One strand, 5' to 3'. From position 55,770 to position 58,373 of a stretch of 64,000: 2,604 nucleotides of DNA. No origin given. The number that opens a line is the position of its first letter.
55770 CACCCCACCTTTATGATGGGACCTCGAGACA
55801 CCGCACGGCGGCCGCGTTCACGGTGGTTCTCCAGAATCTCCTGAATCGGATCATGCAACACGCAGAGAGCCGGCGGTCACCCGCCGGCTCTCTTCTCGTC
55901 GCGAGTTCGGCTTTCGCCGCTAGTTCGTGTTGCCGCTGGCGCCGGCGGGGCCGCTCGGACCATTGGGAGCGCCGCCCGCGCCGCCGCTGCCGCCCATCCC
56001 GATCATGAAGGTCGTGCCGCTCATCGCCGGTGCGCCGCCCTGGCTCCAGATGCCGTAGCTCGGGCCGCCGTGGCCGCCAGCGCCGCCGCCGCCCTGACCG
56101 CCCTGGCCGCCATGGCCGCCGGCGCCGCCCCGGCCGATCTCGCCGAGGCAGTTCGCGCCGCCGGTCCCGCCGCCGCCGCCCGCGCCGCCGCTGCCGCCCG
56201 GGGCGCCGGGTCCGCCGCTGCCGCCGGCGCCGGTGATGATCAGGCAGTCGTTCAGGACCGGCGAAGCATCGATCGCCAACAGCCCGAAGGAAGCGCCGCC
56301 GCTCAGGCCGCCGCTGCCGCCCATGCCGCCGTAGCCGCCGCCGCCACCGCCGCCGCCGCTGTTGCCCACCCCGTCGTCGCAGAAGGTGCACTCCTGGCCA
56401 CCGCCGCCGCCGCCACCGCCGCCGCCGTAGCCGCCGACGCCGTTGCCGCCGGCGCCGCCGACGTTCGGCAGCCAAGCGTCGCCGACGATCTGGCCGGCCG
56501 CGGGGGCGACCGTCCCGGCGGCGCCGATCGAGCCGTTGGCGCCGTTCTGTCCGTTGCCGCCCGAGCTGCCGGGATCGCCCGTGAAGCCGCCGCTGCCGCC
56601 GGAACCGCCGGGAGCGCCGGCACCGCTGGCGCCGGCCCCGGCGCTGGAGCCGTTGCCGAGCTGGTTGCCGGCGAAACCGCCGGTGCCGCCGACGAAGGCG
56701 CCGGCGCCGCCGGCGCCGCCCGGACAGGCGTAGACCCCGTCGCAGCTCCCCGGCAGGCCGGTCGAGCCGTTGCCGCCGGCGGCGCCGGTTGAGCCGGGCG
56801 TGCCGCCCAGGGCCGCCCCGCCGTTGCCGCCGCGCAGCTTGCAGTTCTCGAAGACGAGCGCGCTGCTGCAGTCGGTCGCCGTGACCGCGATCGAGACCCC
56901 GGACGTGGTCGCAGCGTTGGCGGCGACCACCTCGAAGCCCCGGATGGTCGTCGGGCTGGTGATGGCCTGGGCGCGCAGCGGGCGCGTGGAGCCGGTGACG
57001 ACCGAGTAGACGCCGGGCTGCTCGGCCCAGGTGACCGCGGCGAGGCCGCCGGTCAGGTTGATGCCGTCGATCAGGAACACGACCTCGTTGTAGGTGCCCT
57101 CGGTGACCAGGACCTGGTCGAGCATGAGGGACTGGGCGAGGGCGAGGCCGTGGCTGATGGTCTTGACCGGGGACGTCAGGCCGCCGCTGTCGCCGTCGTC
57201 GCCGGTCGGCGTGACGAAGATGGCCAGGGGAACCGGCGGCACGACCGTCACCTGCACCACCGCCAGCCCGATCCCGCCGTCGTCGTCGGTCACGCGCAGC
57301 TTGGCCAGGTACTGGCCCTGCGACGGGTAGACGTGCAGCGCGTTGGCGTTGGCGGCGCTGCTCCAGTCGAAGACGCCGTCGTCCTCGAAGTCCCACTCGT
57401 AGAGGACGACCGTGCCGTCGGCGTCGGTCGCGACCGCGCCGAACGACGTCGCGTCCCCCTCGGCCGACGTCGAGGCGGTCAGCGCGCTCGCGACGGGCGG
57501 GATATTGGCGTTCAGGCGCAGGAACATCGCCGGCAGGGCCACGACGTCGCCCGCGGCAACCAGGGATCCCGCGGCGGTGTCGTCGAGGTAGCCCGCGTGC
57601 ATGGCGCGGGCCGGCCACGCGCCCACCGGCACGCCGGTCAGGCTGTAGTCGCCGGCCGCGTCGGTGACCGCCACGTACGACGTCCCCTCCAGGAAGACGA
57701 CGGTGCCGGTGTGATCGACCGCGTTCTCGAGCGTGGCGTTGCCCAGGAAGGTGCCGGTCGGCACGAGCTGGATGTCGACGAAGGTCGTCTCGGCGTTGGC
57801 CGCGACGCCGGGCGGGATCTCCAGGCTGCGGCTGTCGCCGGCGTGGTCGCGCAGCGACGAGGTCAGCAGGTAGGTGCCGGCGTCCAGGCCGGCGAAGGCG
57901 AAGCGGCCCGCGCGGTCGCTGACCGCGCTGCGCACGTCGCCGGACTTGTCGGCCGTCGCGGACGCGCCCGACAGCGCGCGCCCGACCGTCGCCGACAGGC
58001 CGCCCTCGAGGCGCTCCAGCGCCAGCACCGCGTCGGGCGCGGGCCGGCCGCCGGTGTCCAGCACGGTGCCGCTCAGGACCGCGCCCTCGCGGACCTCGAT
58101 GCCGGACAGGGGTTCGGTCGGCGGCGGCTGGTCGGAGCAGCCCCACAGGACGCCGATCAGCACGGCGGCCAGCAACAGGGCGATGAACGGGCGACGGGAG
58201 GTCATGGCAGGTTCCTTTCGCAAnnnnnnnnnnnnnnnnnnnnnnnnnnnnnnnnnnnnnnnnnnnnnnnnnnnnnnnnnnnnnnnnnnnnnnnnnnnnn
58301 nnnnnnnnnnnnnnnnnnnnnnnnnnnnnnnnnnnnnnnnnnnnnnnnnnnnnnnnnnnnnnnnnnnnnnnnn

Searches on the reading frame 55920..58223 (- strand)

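Call 79: search_protein_families(library=pfam, proteins=[window:55920-58223:-], max_evalue=0.00001)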
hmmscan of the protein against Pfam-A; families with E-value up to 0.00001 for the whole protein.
window:55920-58223:- (767 aa): 4 families
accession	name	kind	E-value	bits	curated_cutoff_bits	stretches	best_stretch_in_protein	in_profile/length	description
PF18911.6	PKD_4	-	2.2e-14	53.7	27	1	241-327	2-85/85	PKD domain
PF13620.12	CarboxypepD_reg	-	5.7e-12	46.3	32.3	1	50-145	2-78/82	Carboxypeptidase regulatory-like domain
PF00801.26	PKD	-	6.2e-09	36.2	23.5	1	254-318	12-72/80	PKD domain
PF13715.12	CarbopepD_reg_2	-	7.2e-06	26.4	32.2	0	175-213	18-56/88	CarboxypepD_reg-like domain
